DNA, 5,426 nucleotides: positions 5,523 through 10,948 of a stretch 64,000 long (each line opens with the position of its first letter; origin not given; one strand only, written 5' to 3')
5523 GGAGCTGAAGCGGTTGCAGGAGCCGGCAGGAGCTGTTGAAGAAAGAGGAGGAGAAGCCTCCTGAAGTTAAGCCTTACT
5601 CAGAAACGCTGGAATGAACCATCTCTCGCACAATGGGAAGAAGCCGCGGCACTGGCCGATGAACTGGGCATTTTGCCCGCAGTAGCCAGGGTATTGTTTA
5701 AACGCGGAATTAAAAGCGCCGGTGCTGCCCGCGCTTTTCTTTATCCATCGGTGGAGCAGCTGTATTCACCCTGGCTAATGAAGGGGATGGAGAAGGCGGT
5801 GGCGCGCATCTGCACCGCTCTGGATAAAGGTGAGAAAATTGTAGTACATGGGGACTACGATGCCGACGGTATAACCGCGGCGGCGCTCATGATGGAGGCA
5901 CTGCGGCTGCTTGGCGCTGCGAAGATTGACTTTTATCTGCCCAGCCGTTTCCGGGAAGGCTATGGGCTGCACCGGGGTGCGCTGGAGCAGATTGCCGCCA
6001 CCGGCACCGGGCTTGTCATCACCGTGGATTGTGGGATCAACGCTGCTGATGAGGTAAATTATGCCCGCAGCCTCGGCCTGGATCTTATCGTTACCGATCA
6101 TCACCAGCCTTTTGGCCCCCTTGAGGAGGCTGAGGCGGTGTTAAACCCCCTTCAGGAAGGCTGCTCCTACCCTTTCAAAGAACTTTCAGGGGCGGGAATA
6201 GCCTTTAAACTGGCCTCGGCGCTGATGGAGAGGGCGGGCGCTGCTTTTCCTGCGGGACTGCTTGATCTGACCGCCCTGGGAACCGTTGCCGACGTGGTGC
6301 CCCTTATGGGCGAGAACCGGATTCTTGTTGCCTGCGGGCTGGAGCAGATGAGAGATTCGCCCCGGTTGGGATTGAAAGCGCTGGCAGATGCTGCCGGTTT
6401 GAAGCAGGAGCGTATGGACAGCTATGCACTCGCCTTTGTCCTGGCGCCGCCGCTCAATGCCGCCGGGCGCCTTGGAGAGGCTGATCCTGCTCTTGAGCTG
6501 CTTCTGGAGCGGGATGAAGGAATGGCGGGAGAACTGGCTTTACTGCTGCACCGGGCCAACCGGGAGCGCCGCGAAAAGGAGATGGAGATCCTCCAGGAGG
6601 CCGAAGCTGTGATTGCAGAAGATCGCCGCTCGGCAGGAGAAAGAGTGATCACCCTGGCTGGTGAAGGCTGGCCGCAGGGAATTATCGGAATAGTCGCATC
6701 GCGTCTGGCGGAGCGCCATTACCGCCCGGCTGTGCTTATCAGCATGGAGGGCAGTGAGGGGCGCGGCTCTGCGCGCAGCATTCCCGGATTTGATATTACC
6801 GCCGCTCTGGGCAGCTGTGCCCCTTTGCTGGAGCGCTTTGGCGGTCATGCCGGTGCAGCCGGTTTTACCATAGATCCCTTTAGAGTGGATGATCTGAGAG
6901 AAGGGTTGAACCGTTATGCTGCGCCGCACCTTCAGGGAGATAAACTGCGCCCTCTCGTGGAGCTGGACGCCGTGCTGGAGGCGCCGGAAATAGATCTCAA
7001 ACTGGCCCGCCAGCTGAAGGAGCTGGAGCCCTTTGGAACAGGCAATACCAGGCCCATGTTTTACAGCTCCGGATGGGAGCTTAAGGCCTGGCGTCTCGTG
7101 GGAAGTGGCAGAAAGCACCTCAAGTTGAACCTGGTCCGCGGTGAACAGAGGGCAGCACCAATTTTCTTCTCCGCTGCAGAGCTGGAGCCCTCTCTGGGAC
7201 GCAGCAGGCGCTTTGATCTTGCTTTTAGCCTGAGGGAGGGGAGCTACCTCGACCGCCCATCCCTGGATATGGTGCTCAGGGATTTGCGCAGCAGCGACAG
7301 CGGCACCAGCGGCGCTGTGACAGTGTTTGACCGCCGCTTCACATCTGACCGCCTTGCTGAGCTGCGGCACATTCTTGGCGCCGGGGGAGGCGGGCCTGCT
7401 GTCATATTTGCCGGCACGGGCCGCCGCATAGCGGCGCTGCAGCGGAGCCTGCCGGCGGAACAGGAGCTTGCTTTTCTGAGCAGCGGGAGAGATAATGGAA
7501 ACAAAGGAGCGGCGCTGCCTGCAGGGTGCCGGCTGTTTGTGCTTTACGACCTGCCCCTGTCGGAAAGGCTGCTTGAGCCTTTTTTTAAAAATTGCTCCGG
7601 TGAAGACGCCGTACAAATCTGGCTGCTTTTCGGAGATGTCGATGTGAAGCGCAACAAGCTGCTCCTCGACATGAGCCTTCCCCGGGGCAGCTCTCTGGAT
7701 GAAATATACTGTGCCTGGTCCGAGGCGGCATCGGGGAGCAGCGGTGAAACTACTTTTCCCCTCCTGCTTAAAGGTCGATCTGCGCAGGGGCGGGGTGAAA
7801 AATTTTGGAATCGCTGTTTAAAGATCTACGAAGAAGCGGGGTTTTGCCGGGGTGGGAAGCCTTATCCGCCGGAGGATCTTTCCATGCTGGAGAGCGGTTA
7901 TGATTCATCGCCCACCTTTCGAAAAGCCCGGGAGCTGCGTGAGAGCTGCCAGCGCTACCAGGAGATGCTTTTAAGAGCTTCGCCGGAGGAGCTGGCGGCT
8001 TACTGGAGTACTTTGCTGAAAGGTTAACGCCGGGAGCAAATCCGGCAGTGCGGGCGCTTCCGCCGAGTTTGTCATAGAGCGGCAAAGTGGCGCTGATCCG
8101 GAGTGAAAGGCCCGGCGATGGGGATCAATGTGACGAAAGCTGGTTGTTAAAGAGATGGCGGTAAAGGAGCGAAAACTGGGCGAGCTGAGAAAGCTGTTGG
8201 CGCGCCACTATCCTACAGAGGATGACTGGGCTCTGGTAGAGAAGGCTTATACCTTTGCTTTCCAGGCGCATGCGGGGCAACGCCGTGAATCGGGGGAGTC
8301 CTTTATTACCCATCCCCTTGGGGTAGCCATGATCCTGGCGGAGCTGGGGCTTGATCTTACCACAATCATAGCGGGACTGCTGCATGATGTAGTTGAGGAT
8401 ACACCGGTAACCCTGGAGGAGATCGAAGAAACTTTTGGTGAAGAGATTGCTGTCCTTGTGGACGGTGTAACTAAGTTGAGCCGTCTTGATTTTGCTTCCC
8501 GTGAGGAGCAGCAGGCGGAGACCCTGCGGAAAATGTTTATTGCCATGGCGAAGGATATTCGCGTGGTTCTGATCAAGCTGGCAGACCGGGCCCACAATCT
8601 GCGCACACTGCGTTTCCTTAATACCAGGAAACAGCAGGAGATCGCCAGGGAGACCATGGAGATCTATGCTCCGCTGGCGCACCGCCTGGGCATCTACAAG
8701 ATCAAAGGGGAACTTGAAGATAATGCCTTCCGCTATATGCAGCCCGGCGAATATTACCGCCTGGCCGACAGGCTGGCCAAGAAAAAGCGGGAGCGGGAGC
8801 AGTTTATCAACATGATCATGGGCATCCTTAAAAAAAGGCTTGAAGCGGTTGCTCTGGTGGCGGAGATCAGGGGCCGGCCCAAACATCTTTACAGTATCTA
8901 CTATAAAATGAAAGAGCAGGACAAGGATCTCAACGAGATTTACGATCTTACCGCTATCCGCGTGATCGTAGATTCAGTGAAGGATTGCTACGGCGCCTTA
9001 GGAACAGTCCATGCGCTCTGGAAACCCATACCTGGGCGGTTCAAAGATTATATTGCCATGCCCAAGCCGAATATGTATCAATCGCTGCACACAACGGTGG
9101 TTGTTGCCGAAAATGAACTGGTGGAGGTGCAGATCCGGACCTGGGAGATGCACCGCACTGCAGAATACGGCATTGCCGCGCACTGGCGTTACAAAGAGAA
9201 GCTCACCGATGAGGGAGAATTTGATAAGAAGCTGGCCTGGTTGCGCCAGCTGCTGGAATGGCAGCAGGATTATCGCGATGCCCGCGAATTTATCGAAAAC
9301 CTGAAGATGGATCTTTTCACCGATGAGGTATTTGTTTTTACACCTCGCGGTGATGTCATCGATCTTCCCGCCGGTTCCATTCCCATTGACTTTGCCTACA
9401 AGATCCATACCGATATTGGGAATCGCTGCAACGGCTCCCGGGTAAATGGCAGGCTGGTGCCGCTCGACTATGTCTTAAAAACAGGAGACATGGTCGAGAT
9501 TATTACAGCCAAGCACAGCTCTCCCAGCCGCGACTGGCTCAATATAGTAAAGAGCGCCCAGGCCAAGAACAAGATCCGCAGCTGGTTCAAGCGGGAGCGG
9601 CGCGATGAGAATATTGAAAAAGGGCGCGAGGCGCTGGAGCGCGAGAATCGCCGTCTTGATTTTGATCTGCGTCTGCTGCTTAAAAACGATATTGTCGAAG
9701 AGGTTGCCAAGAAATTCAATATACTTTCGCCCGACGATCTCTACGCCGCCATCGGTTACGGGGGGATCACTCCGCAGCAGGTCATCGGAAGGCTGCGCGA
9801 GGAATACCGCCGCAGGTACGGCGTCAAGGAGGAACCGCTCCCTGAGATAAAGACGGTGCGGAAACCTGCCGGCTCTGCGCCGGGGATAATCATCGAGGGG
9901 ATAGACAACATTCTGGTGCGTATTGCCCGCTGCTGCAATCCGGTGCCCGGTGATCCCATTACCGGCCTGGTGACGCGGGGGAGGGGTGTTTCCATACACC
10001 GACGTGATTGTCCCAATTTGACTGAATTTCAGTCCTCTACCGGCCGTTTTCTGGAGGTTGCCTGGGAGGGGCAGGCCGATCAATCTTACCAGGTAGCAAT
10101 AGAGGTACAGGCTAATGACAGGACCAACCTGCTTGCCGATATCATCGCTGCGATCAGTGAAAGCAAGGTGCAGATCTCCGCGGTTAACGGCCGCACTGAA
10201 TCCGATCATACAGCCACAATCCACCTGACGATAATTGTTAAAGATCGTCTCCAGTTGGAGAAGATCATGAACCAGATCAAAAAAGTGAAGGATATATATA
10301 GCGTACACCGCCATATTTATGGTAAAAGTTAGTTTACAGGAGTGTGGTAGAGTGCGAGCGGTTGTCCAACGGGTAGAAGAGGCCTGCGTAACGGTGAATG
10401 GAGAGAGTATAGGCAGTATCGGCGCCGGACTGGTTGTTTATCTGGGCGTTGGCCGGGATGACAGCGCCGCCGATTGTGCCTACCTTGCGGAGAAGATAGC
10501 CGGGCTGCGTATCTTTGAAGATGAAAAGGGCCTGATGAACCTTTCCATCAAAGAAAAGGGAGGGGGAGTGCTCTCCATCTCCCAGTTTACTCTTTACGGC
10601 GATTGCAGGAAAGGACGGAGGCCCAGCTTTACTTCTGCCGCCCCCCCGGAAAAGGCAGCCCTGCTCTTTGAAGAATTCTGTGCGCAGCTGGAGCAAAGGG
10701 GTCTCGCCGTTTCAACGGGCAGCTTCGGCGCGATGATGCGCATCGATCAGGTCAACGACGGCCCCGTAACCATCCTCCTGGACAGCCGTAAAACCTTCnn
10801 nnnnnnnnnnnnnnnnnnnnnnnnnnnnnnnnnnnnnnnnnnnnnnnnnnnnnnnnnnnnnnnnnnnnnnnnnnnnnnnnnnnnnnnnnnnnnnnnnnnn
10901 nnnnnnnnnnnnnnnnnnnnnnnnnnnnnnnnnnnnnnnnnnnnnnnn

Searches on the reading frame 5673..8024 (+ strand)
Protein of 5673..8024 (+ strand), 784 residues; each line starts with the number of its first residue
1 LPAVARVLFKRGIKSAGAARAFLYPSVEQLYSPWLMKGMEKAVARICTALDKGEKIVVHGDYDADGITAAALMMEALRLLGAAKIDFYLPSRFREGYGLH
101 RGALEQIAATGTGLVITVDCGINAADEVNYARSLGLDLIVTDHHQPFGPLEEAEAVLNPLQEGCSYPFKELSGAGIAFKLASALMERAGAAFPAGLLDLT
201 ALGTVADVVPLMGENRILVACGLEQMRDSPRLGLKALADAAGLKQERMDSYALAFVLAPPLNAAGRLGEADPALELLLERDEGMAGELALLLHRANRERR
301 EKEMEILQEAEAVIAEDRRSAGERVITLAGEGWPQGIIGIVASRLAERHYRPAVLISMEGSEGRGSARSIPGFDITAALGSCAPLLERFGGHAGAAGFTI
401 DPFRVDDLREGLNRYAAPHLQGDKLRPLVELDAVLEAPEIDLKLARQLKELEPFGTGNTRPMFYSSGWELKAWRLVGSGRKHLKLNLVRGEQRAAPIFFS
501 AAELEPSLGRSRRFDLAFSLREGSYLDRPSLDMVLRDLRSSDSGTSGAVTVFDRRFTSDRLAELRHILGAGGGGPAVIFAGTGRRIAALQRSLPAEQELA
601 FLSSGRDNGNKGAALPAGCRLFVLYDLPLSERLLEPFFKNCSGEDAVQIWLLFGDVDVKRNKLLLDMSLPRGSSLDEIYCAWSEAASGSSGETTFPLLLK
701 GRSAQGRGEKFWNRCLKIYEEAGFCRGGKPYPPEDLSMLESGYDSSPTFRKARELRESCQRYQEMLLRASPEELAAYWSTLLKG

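Call 42: search_protein_families(library=pfam, proteins=[window:5673-8024:+], max_evalue=0.00001)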
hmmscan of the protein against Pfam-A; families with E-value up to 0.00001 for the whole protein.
window:5673-8024:+ (784 aa): 3 families
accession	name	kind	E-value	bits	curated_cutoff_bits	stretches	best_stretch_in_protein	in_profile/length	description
PF01368.27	DHH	-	3.1e-26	92.5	28.1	1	55-204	1-125/125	DHH family, N-terminal domain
PF17768.7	RecJ_OB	-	3.2e-21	75.9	27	1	431-537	1-107/107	RecJ OB domain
PF02272.25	DHHA1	-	4.5e-14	53.2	25.9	1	324-415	3-99/102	DHHA1 domain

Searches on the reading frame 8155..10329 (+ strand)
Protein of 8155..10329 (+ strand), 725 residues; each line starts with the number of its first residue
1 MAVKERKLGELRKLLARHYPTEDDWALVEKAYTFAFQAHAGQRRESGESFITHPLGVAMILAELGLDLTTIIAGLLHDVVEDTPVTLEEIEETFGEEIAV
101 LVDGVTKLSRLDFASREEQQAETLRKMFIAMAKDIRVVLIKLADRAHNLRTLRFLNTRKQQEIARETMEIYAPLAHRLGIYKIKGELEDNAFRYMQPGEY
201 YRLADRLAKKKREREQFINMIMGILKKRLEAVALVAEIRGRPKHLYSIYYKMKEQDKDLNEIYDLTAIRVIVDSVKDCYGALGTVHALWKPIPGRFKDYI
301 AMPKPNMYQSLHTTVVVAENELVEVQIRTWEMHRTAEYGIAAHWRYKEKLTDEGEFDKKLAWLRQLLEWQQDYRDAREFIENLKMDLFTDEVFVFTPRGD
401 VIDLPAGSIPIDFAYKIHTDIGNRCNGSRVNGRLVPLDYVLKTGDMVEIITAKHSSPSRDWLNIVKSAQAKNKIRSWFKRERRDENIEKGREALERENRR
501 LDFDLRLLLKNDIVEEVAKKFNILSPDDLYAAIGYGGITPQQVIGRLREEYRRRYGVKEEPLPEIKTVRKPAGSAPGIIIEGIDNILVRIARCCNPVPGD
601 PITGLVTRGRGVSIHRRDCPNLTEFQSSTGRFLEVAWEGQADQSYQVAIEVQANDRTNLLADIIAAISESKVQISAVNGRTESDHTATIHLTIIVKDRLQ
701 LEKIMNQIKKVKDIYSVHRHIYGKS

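Call 42: search_protein_families(library=pfam, proteins=[window:8155-10329:+], max_evalue=0.00001)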
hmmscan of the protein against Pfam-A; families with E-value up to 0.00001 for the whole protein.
window:8155-10329:+ (725 aa): 7 families
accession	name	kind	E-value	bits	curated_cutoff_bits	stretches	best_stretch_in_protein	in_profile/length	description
PF13328.12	HD_4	-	2.4e-53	180.5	27.2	1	31-180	1-155/156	HD domain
PF04607.23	RelA_SpoT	-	1.3e-43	148.3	27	1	240-349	1-111/113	Region found in RelA / SpoT proteins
PF02824.27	TGS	-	1.3e-23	83.2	22.2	1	392-451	1-60/60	TGS domain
PF13291.12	ACT_4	-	5.8e-23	81.8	27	1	643-719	3-80/80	ACT domain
PF01966.28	HD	-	2.8e-13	50.6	22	1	51-148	2-115/116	HD domain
PF19296.4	RelA_AH_RIS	-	5.9e-11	43.2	23.8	1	463-630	2-183/185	RelA/SpoT, AH and RIS domains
PF01842.31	ACT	-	1.1e-06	28.7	27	1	648-712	2-65/66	ACT domain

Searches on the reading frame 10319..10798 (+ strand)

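Call 42: search_protein_families(library=pfam, proteins=[window:10319-10798:+], max_evalue=0.00001)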
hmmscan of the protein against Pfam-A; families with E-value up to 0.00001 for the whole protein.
window:10319-10798:+ (160 aa): 1 family
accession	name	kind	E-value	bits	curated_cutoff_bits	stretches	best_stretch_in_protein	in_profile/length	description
PF02580.21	Tyr_Deacylase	-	1.4e-57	194.5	25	1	13-155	1-144/144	D-Tyr-tRNA(Tyr) deacylase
